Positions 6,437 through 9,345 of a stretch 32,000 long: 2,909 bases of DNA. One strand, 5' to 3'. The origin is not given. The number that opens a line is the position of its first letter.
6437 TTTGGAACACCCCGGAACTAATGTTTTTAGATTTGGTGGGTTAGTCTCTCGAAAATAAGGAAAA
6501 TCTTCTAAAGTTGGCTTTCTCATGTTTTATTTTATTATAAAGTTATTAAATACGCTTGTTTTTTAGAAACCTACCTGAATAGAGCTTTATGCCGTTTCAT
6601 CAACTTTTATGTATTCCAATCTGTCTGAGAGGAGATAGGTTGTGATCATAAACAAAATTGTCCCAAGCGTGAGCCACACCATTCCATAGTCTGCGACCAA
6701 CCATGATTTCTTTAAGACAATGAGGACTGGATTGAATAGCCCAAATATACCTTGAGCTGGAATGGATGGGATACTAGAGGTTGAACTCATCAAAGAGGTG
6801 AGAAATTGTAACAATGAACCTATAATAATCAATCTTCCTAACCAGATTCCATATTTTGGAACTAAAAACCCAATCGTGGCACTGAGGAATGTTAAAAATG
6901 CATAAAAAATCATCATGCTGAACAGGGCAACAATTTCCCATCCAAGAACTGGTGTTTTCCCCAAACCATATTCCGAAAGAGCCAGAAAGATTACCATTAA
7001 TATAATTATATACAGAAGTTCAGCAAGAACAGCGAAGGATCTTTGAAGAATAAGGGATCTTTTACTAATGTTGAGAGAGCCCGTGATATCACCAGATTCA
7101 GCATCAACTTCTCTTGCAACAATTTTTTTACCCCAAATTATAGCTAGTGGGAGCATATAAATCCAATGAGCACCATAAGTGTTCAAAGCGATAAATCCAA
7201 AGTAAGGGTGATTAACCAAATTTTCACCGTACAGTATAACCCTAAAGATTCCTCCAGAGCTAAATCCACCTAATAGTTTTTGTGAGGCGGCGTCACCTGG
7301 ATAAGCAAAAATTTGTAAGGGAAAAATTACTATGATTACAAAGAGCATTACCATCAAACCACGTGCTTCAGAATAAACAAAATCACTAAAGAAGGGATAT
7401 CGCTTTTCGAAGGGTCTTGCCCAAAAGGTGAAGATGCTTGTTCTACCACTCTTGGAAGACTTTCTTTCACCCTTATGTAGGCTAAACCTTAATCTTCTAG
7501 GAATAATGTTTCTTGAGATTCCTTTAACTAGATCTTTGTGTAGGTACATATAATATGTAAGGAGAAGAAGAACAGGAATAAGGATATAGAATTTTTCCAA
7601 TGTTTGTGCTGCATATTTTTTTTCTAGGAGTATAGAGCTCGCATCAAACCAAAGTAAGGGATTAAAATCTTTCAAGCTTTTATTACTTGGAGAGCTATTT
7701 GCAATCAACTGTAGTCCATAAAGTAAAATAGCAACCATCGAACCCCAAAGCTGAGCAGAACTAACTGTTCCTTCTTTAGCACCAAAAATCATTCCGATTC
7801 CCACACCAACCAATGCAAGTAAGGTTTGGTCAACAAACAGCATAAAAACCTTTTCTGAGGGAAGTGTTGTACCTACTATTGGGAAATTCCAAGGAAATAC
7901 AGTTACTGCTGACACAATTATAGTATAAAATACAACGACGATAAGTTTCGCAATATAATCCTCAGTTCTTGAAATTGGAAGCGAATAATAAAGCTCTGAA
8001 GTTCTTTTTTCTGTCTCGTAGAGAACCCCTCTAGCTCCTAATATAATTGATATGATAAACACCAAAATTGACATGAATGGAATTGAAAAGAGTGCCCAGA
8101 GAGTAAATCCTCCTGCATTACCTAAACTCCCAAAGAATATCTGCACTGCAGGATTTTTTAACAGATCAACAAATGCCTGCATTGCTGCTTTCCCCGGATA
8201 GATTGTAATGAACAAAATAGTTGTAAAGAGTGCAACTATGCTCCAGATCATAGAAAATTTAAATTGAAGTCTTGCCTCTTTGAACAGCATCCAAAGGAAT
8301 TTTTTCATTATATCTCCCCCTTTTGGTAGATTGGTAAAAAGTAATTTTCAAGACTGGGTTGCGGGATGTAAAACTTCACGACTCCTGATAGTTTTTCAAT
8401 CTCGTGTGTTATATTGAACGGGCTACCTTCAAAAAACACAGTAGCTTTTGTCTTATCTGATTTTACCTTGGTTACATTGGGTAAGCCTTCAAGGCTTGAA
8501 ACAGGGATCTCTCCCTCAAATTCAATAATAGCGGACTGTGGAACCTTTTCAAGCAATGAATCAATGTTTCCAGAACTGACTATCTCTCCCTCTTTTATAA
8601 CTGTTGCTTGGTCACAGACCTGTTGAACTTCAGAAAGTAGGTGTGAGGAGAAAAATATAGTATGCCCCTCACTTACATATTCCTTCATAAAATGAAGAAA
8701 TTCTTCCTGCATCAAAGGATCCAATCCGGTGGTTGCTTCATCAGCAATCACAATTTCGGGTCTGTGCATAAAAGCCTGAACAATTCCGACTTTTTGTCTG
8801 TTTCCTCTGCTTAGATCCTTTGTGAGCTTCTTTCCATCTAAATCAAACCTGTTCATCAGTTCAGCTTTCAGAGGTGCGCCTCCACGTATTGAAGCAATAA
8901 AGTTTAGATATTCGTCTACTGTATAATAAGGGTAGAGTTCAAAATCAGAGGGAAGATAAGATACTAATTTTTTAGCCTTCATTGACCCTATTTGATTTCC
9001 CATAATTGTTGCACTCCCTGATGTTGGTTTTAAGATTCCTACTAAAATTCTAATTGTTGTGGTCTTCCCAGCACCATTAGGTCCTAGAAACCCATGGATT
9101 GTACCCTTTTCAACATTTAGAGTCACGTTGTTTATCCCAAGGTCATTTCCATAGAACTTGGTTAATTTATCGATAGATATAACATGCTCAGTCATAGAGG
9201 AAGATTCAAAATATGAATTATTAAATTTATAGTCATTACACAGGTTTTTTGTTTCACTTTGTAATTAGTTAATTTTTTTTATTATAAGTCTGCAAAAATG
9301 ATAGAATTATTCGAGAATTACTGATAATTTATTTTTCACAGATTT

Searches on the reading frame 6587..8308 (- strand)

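Call 7: search_protein_families(library=pfam, proteins=[window:6587-8308:-], max_evalue=0.001)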
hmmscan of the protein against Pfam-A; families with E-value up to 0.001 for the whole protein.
window:6587-8308:- (573 aa): 3 families
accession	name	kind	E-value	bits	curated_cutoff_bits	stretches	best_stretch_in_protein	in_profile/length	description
PF12679.13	ABC2_membrane_2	-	1e-09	38.5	27.2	1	6-260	2-283/283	ABC-2 family transporter protein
PF13346.12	ABC2_membrane_5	-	0.00033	20.7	25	1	70-177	28-131/205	ABC-2 family transporter protein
PF12698.13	ABC2_membrane_3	-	0.00036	20.2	31.6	1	74-198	163-284/347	ABC-2 family transporter protein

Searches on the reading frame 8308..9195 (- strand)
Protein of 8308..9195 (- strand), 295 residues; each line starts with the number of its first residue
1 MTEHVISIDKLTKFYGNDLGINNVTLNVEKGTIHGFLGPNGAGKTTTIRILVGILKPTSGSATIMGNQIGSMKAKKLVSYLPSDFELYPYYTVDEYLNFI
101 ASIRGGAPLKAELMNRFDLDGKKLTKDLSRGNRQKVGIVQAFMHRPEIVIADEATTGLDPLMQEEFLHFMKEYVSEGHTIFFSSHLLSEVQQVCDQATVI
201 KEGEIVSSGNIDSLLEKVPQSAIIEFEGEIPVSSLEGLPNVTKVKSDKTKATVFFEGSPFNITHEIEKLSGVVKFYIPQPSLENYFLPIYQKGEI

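Call 7: search_protein_families(library=pfam, proteins=[window:8308-9195:-], max_evalue=0.001)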
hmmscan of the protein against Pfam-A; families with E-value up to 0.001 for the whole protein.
window:8308-9195:- (295 aa): 2 families
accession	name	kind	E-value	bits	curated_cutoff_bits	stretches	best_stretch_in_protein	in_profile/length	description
PF00005.33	ABC_tran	-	7e-25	88.7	25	1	22-156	2-137/137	ABC transporter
PF13304.12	AAA_21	-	1.9e-07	31.9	27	0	127-186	237-299/304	AAA domain, putative AbiEii toxin, Type IV TA system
